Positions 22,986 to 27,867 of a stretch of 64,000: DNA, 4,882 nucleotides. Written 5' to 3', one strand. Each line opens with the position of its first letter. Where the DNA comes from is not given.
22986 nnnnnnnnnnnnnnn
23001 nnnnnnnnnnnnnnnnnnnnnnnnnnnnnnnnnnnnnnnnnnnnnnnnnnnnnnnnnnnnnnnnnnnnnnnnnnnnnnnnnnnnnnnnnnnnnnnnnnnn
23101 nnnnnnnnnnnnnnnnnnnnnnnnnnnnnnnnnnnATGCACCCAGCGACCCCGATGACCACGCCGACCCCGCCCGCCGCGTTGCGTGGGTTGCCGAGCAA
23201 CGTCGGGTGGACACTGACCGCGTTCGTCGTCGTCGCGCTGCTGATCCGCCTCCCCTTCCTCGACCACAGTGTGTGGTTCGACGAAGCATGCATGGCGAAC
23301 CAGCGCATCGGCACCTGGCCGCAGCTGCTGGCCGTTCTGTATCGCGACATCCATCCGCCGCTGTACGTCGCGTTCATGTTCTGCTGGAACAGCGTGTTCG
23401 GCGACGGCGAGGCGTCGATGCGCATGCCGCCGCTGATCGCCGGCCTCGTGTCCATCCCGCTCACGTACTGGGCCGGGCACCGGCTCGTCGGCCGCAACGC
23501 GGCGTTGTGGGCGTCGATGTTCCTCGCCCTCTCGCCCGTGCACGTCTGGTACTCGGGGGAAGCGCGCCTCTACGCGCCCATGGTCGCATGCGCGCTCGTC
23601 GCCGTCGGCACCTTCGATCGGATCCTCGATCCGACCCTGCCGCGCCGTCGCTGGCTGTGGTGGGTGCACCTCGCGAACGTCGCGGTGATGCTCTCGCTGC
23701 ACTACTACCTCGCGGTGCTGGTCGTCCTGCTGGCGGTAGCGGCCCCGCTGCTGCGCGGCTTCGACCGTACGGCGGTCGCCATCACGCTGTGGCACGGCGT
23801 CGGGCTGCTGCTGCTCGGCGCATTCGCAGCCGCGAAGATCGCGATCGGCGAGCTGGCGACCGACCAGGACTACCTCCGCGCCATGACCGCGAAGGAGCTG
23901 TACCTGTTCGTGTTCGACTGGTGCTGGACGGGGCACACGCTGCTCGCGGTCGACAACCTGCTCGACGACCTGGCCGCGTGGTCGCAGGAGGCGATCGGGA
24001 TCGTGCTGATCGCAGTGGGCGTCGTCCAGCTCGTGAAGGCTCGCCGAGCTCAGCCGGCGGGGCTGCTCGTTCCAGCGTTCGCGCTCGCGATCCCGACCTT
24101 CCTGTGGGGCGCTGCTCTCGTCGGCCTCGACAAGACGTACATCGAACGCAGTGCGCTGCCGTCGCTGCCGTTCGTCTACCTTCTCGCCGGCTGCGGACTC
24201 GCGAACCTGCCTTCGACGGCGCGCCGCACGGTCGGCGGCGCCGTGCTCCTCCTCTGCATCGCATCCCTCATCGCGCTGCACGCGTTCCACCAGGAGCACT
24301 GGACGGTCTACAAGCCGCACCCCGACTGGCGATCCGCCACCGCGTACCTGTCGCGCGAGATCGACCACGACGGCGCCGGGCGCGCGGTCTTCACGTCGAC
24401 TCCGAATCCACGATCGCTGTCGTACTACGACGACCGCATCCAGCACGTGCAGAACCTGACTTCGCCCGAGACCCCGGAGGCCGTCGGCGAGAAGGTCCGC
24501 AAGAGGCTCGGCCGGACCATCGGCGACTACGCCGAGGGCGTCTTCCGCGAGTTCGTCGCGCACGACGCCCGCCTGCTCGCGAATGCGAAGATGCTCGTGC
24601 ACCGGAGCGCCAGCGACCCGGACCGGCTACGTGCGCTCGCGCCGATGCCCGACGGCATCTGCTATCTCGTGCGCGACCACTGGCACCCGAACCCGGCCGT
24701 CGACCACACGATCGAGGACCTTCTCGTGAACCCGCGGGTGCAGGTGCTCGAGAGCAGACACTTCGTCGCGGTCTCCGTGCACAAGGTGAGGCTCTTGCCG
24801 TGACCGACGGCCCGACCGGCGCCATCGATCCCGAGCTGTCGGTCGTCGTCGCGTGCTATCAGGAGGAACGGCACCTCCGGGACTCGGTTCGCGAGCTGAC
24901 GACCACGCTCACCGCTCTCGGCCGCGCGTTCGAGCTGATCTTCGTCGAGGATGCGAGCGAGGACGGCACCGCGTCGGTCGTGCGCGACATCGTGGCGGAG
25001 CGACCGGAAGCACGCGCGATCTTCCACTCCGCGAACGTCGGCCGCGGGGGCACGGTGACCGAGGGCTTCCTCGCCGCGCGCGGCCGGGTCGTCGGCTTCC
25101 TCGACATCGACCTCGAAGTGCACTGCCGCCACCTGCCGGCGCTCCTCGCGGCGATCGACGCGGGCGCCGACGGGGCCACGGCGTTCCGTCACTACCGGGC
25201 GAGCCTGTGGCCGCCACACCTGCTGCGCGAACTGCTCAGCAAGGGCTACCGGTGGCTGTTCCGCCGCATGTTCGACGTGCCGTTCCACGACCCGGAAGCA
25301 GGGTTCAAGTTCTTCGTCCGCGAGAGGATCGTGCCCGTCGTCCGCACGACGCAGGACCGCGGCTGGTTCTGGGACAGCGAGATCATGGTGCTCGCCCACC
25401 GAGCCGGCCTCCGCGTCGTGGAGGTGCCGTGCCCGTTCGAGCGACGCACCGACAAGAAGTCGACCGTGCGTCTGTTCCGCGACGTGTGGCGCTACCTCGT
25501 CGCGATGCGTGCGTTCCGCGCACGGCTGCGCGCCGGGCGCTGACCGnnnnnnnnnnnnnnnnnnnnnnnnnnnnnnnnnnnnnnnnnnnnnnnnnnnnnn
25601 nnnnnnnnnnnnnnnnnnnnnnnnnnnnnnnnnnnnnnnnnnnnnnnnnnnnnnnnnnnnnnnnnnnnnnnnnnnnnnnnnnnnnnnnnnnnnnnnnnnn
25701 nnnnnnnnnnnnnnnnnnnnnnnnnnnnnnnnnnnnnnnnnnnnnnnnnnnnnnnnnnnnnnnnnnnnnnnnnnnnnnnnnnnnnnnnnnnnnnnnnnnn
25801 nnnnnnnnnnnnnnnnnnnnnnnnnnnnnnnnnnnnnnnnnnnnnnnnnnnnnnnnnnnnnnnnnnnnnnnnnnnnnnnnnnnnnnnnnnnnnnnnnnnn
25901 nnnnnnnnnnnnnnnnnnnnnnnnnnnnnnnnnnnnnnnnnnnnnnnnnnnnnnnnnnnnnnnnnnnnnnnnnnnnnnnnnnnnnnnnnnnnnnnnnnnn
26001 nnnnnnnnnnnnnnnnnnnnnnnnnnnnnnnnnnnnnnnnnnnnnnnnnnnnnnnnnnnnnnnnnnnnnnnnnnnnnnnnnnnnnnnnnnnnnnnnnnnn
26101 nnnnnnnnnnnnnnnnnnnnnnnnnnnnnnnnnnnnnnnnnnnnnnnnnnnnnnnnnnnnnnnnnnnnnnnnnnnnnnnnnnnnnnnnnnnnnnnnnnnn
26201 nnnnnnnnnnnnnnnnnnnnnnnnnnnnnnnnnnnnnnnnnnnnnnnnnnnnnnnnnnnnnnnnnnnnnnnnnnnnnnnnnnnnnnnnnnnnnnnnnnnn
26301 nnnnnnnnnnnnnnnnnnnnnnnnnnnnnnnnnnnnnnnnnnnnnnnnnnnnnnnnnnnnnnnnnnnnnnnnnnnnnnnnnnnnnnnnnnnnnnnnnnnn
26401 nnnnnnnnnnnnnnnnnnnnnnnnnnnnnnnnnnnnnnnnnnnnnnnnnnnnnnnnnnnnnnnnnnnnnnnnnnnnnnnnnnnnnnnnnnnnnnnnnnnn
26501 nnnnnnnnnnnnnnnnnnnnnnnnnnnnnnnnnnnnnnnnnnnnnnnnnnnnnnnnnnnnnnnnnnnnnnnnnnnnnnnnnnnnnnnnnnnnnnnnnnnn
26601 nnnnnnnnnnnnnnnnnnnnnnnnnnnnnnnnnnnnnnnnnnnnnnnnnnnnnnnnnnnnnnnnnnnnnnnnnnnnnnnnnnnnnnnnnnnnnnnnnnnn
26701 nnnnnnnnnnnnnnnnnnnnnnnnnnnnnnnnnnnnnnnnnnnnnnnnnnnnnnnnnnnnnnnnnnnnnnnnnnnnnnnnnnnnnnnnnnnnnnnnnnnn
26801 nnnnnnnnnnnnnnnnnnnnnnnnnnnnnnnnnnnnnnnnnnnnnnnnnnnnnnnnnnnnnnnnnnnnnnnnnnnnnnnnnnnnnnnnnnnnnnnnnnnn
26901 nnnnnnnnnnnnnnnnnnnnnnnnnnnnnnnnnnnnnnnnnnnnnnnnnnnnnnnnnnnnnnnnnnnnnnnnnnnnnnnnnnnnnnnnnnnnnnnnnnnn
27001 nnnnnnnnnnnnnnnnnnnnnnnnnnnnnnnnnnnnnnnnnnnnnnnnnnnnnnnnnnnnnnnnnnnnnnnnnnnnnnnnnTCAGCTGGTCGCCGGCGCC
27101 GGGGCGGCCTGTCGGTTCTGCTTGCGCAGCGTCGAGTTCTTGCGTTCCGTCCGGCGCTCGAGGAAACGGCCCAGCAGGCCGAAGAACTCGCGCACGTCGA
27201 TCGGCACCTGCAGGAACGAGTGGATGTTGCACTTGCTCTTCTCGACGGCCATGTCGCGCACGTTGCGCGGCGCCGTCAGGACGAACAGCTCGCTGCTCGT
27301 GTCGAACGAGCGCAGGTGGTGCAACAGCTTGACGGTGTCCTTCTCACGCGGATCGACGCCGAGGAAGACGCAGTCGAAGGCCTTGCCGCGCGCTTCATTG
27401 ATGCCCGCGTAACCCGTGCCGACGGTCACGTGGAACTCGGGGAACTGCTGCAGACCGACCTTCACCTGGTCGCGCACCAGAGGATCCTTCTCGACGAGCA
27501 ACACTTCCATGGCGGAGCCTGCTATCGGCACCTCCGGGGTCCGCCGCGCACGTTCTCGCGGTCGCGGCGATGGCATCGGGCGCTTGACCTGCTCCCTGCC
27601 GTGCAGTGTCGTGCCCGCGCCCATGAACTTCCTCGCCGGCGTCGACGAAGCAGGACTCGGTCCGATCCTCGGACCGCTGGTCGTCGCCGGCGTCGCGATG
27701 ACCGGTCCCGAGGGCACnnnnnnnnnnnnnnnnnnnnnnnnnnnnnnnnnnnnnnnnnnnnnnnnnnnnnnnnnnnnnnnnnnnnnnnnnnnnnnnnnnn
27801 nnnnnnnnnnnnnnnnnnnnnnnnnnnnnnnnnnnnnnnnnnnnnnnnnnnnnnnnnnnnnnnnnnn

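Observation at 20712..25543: Translationally coupled FabZ-like dehydratase -> GT-C -> GT-C (ArnT/PMT-type) -> polyprenol-phosphate GT2 module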

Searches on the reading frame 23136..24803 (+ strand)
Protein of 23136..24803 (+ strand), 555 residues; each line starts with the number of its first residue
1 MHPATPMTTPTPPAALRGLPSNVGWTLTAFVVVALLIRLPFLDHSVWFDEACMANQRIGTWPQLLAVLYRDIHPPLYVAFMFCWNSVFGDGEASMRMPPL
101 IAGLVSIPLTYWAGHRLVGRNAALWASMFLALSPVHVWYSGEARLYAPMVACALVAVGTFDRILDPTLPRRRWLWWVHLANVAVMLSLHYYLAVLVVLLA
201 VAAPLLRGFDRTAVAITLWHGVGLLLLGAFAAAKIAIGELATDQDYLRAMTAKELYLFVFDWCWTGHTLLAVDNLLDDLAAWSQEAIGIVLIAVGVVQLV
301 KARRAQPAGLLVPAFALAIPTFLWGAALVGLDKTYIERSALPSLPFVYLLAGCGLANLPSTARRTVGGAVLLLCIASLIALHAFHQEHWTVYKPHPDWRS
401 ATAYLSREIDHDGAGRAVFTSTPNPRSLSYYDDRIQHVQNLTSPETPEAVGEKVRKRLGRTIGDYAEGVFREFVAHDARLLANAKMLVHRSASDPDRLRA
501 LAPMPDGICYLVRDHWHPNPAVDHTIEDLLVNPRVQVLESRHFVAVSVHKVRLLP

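Call 3: search_protein_families(library=pfam, proteins=[window:23136-24803:+], max_evalue=0.01)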
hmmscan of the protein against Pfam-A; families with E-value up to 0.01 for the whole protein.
window:23136-24803:+ (555 aa): 1 family
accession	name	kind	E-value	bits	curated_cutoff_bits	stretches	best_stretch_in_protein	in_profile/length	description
PF13231.12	PMT_2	-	1.7e-09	38.5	26.1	1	73-229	2-153/160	Dolichyl-phosphate-mannose-protein mannosyltransferase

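Call 6: search_protein_families(library=ncbifam, proteins=[window:23136-24803:+], max_evalue=0.01)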
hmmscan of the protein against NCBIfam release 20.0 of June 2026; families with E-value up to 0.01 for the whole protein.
window:23136-24803:+ (555 aa): 3 families
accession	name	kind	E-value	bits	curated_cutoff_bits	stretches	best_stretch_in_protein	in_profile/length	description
TIGR03663.1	TIGR03663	subfamily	1.2e-12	47.6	126.25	1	28-196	5-153/435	flippase activity-associated protein Agl23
NF052499.1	MnslTaseMT1671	equivalog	2.8e-07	29.4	900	1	44-230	47-232/523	mannosyltransferase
TIGR04154.1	archaeo_STT3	subfamily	0.0011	17.4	450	1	97-138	100-141/831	oligosaccharyl transferase, archaeosortase A system-associated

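Call 8: search_solved_structures(query=window:23136-24803:+, max_evalue=10)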
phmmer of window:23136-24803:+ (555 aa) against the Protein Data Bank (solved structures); distinct sequences matched with E-value up to 10: 1.
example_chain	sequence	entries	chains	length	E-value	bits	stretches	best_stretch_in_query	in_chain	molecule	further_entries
3zq6_A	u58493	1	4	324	0.77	11.6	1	231-272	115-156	PUTATIVE ARSENICAL PUMP-DRIVING ATPASE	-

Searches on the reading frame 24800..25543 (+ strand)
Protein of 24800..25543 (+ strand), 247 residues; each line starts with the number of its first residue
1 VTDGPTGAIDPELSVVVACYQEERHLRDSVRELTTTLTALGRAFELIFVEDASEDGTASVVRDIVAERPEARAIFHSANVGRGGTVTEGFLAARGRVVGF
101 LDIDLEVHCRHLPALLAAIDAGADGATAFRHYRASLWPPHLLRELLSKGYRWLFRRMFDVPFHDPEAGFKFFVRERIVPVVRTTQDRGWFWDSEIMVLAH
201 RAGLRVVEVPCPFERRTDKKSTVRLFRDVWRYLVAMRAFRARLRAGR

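Call 3: search_protein_families(library=pfam, proteins=[window:24800-25543:+], max_evalue=0.01)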
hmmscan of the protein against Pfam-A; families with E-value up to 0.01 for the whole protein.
window:24800-25543:+ (247 aa): 3 families
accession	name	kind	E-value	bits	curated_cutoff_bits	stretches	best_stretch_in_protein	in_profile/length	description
PF00535.33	Glycos_transf_2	-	4.2e-20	72.8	23.3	1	14-143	1-128/168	Glycosyl transferase family 2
PF13641.12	Glyco_tranf_2_3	-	6.3e-10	39.9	27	1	11-217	1-212/230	Glycosyltransferase like family 2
PF10111.15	Glyco_tranf_2_2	-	0.0002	21.4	27.3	1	14-105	1-92/276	Glycosyltransferase like family 2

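Call 6: search_protein_families(library=ncbifam, proteins=[window:24800-25543:+], max_evalue=0.01)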
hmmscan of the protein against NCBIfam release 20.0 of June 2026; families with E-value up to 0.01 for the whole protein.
window:24800-25543:+ (247 aa): 16 families
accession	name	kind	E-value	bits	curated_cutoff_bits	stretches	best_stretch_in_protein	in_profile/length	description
NF047588.1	GlcsyltransPgfSStrep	equivalog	1.8e-15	56.9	500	1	13-180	3-167/308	glycosyltransferase PgfS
NF007986.1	PRK10714.1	equivalog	5.3e-13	48.7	529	1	13-216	8-203/316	undecaprenyl-phosphate 4-deoxy-4-formamido-L-arabinose transferase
TIGR03937.1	PgaC_IcaA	equivalog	2.4e-11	43.2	422.3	1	11-105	45-136/407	poly-beta-1,6-N-acetyl-D-glucosamine synthase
TIGR04283.1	glyco_like_mftF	equivalog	2.6e-10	40.3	182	1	13-152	1-127/221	TIGR04283 family arsenosugar biosynthesis glycosyltransferase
NF007482.0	PRK10073.1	equivalog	1.1e-09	37.7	423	1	11-116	6-107/334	glycosyltransferase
TIGR03965.1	mycofact_glyco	equivalog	5e-09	35.5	280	1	11-121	74-181/467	mycofactocin biosynthesis glycosyltransferase MftF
NF041875.1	EPS_EpsD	equivalog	1e-08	35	370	1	13-112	1-97/325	exopolysaccharide biosynthesis glycosyltransferase EpsD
NF047683.1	TeichurnBiosyTuaG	equivalog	1.9e-07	31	400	1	10-106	5-98/252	teichuronic acid biosynthesis protein TuaG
NF010496.0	PRK13915.1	equivalog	4.4e-07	29.3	262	1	12-116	32-139/307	glucosyl-3-phosphoglycerate synthase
NF041391.1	DPhHxTase_Halo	equivalog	2.7e-06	26.5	375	1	20-218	4-188/213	dolichyl-phosphate hexose transferase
TIGR04182.1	glyco_TIGR04182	equivalog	7.7e-06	25.5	325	1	15-228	4-206/293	S-layer glycoprotein N-glycosyltransferase AglJ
NF050050.1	ProtGlycPglI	equivalog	8.9e-06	25.3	500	1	11-122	2-111/306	GalNAc(5)-diNAcBac-PP-undecaprenol beta-1,3-glucosyltransferase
NF038302.1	EPS_HpsE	equivalog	9.6e-06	24.8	300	1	12-104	2-96/307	hormogonium polysaccharide biosynthesis glycosyltransferase HpsE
NF058614.1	PPMAGASynPpgS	equivalog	0.00081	18.9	370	1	15-210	4-193/226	polyprenyl-phospho-N-acetylgalactosaminyl synthase PpgS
NF045692.1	OglycostaseCruG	equivalog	0.003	16.6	600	1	13-119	43-148/386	2'-O-glycosyltransferase CruG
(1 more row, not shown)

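Call 47: search_solved_structures(query=window:24800-25543:+, max_evalue=0.001)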
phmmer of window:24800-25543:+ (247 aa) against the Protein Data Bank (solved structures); distinct sequences matched with E-value up to 0.001: 9.
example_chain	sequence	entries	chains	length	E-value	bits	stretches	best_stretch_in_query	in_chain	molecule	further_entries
9hwj_A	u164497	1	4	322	3.4e-14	56.2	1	12-218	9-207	Undecaprenyl-phosphate 4-deoxy-4-formamido-L-arabinose transferase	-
9bhc_C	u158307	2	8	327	6.8e-13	51.9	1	12-217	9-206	Undecaprenyl-phosphate 4-deoxy-4-formamido-L-arabinose transferase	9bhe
8vxh_A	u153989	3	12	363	8.5e-13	51.6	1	12-217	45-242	Undecaprenyl-phosphate 4-deoxy-4-formamido-L-arabinose transferase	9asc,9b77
5mlz_A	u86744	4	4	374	1.2e-11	47.9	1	12-232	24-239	Dolichol monophosphate mannose synthase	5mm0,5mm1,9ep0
5ekp_C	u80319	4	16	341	3.4e-07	33.3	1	12-191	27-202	Uncharacterized glycosyltransferase sll0501 | Glycosyltransferase sll0501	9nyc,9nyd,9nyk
5eke_A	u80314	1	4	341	3.4e-07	33.3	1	12-191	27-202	Uncharacterized glycosyltransferase sll0501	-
9nye_A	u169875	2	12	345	3.5e-07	33.2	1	12-191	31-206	Glycosyltransferase sll0501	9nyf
3bcv_A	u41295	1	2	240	2.1e-06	30.7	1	9-105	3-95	Putative glycosyltransferase protein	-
5hea_A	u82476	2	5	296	3.3e-05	26.8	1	13-126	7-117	Putative glycosyltransferase (GalT1)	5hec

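Call 88: find_homologous_proteins(query=window:24800-25543:+)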
Query window:24800-25543:+ (247 aa): 783 proteins with E <= 0.001 among 7970 candidates; the best 120 are listed.
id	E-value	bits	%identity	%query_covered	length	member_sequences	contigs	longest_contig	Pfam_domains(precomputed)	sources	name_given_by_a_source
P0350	5.7e-162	555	100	100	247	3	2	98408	PF13641.13,PF00535.33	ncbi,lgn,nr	ncbi:MAG: glycosyltransferase [Planctomycetes bacterium]|nr:glycosyltransferase [Planctomycetota bac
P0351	3.7e-121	421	79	98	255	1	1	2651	PF13641.13,PF00535.33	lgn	-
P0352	1.5e-118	413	76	95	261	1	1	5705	PF13641.13,PF00535.33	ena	-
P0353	3.3e-118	412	78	97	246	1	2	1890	PF13641.13,PF00535.33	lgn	-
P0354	1.2e-116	407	79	91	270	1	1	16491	PF13641.13,PF00535.33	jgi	-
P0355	8.5e-116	404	75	99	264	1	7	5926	PF13641.13,PF00535.33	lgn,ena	-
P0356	3.3e-115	402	76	94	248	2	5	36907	PF13641.13,PF00535.33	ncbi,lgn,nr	ncbi:MAG: glycosyltransferase [Planctomycetes bacterium]|nr:glycosyltransferase [Planctomycetota bac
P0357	4.2e-115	402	76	99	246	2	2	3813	PF13641.13,PF00535.33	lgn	-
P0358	1.7e-114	400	76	94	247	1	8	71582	PF13641.13,PF00535.33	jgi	jgi:glycosyltransferase involved in cell wall biosynthesis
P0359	5.3e-114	398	72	100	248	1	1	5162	PF13641.13,PF00535.33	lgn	-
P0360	5.3e-114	398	75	99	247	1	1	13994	PF13641.13,PF00535.33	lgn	-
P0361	6.7e-114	398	75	94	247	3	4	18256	PF13641.13,PF00535.33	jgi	-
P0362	7.7e-114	397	74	98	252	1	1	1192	PF10111.15,PF13641.13,PF00535.33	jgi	-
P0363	2.2e-113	396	74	98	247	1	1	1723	PF00535.33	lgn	-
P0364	2.3e-113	396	74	91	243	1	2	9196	PF13641.13,PF00535.33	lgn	-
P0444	3.0e-103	363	65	98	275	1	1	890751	PF10111.15,PF13641.13,PF00535.33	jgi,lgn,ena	-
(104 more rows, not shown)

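Call 89: find_encoding_contigs(protein=P0444, flank=10000, max_places=2)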
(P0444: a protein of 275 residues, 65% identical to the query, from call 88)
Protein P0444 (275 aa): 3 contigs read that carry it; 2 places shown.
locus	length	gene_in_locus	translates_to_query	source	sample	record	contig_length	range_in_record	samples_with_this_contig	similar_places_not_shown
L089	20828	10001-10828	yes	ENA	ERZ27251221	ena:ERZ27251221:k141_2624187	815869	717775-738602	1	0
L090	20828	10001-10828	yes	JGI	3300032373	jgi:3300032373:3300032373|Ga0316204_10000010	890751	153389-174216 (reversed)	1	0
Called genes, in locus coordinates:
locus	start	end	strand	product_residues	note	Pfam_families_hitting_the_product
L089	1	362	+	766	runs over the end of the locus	-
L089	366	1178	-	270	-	PF01370:Epimerase, PF04321:RmlD_sub_bind, PF16363:GDP_Man_Dehyd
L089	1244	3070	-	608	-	-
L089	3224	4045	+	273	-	PF00793:DAHP_synth_1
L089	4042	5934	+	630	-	PF00069:Pkinase, PF07714:PK_Tyr_Ser-Thr, PF17667:Pkinase_fungal (weak), PF13432:TPR_16 (faint)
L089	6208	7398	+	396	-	PF24025:Ig_DR_A0283-like (faint), PF13620:CarboxypepD_reg (weak)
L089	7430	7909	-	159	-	PF07977:FabA, PF22818:ApeI-like (weak)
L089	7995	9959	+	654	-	-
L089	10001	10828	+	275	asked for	PF13641:Glyco_tranf_2_3, PF00535:Glycos_transf_2, PF10111:Glyco_tranf_2_2 (faint)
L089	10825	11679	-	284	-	PF21238:Pus10_C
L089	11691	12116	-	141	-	PF00072:Response_reg (weak)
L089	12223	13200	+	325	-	PF01351:RNase_HII (faint)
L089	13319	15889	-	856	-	PF07719:TPR_2 (faint), PF00069:Pkinase, PF07714:PK_Tyr_Ser-Thr, PF06293:Kdo (weak), PF13424:TPR_12 (weak), PF17874:TPR_MalT (weak), PF13424:TPR_12, PF13374:TPR_10 (weak), +4 more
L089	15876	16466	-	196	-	PF07638:Sigma70_ECF, PF08281:Sigma70_r4_2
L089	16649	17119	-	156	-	PF00075:RNase_H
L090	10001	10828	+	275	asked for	PF13641:Glyco_tranf_2_3, PF00535:Glycos_transf_2, PF10111:Glyco_tranf_2_2 (faint)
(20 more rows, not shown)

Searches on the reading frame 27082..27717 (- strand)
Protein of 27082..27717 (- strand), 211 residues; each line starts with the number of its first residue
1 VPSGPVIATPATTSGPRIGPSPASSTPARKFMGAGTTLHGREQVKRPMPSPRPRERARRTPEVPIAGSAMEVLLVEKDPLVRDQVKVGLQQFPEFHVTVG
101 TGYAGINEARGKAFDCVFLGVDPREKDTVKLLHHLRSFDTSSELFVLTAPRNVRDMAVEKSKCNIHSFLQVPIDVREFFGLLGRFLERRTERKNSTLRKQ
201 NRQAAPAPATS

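Call 6: search_protein_families(library=ncbifam, proteins=[window:27082-27717:-], max_evalue=0.01)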
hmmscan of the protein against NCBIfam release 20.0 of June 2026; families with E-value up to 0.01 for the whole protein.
window:27082-27717:- (211 aa): 14 families
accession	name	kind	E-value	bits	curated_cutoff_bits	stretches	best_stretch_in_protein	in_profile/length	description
NF041733.1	resp_reg_CseB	equivalog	1.9e-05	24.2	350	1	71-195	2-123/228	two-component system response regulator CseB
TIGR01387.1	cztR_silR_copR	subfamily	3.6e-05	23.5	279.2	1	72-197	1-125/218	heavy metal response regulator transcription factor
NF007663.1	PRK10336.1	equivalog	3.9e-05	23.5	345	1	70-204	1-134/219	quorum sensing response regulator transcription factor QseB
TIGR01818.1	ntrC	equivalog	3.9e-05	22.6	558.6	1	72-202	1-130/463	nitrogen regulation protein NR(I)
NF007935.0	PRK10651.1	equivalog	0.00011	21.4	250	1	69-155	6-94/216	two-component system response regulator NarL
NF007135.0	PRK09581.1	equivalog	0.00015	20.7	474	1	68-199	154-283/457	PleD family two-component system response regulator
NF008469.0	PRK11361.1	equivalog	0.00023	20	714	1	70-197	5-131/461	acetoacetate metabolism transcriptional regulator AtoC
NF011695.0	PRK15115.1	equivalog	0.0017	17.2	763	1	69-199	6-135/445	two-component system response regulator GlrR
TIGR02956.1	TMAO_torS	equivalog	0.0019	16.3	676.5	1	68-202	700-836/967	TMAO reductase system sensor histidine kinase/response regulator TorS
NF007928.2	PRK10643.1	equivalog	0.0024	17.5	330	1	70-201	1-131/216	two-component system response regulator PmrA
NF006900.1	PRK09390.1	equivalog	0.0026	17.3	255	1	70-196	5-130/203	response regulator FixJ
NF007708.0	PRK10403.1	equivalog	0.0058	16.1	343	1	69-151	6-90/215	nitrate/nitrite response regulator protein NarP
NF051850.1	RespRegRprY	equivalog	0.0067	15.8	370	1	71-194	6-128/234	response regulator transcription factor RprY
NF045991.1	RespRegCtrARhodob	equivalog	0.0086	15.8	350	1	70-184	1-114/224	response regulator transcription factor CtrA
